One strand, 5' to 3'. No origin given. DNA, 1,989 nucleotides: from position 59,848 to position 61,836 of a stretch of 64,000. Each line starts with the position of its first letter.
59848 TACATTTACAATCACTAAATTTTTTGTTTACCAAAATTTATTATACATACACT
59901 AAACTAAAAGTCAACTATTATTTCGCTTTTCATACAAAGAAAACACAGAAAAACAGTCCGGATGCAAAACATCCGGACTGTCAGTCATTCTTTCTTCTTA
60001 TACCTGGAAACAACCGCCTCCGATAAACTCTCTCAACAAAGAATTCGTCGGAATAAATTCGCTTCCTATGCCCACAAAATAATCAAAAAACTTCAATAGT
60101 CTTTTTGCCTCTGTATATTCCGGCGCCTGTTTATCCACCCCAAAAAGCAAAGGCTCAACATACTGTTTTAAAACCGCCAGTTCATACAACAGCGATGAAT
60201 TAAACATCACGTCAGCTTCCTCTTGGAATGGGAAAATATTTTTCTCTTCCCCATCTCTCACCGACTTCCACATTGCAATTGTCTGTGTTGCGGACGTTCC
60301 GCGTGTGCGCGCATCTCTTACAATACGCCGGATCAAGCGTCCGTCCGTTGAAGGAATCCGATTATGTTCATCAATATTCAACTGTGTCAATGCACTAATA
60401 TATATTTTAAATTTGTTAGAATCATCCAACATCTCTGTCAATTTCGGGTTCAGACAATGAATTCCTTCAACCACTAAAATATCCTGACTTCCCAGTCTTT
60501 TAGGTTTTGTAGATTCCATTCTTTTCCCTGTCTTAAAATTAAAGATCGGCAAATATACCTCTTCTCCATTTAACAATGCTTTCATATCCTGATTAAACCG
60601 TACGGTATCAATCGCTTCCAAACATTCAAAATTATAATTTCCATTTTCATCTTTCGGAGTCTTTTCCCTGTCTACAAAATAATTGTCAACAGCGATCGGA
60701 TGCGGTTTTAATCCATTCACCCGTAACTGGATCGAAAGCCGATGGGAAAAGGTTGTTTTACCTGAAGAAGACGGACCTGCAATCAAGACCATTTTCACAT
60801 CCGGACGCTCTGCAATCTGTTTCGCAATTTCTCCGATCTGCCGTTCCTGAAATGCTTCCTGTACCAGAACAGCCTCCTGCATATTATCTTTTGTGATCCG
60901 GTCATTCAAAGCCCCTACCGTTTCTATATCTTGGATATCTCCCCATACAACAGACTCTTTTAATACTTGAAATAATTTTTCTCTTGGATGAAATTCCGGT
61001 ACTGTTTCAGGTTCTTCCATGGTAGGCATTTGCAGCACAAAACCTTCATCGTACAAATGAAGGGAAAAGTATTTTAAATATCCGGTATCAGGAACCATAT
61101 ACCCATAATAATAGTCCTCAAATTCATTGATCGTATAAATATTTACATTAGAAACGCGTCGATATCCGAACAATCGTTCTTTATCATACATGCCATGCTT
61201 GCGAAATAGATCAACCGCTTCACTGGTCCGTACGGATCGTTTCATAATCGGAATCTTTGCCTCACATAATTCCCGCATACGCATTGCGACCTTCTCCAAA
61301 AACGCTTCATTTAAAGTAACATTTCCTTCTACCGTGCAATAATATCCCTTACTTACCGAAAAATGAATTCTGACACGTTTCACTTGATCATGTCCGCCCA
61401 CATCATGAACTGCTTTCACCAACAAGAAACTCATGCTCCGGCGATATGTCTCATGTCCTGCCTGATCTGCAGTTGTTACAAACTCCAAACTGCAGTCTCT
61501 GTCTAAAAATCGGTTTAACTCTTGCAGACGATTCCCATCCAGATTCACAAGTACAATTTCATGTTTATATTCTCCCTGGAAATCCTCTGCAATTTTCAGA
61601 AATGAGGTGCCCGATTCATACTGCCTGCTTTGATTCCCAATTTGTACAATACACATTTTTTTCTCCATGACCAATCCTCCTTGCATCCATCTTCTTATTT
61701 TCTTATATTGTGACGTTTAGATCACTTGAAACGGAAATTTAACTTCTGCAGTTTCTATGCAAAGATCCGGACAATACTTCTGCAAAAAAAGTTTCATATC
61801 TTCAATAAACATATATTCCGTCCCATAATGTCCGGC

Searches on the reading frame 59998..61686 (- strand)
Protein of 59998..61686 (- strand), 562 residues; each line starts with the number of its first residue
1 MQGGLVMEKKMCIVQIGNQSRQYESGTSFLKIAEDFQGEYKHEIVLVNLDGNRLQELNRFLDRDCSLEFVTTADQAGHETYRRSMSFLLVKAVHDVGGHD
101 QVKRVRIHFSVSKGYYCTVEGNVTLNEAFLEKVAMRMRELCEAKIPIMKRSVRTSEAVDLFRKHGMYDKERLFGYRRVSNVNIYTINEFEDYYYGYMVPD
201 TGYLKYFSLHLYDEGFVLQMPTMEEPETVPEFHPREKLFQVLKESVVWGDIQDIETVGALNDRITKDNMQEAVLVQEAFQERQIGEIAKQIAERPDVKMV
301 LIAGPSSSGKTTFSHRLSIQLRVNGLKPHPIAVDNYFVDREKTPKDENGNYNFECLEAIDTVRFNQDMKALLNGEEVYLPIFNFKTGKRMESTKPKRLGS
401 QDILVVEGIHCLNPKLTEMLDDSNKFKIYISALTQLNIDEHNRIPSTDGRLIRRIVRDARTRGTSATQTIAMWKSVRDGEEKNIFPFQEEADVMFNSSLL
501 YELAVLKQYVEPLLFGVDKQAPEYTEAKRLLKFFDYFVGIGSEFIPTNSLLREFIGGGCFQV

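Call 61: search_protein_families(library=pfam, proteins=[window:59998-61686:-], max_evalue=0.01)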
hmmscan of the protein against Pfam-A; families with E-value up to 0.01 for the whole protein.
window:59998-61686:- (562 aa): 2 families
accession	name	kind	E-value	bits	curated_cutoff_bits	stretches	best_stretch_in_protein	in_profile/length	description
PF00485.24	PRK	-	6.8e-18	65.6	22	1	302-497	4-189/196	Phosphoribulokinase / Uridine kinase family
PF20720.3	nSTAND3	-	0.00052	20.2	27.2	1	297-331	17-51/155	Novel STAND NTPase 3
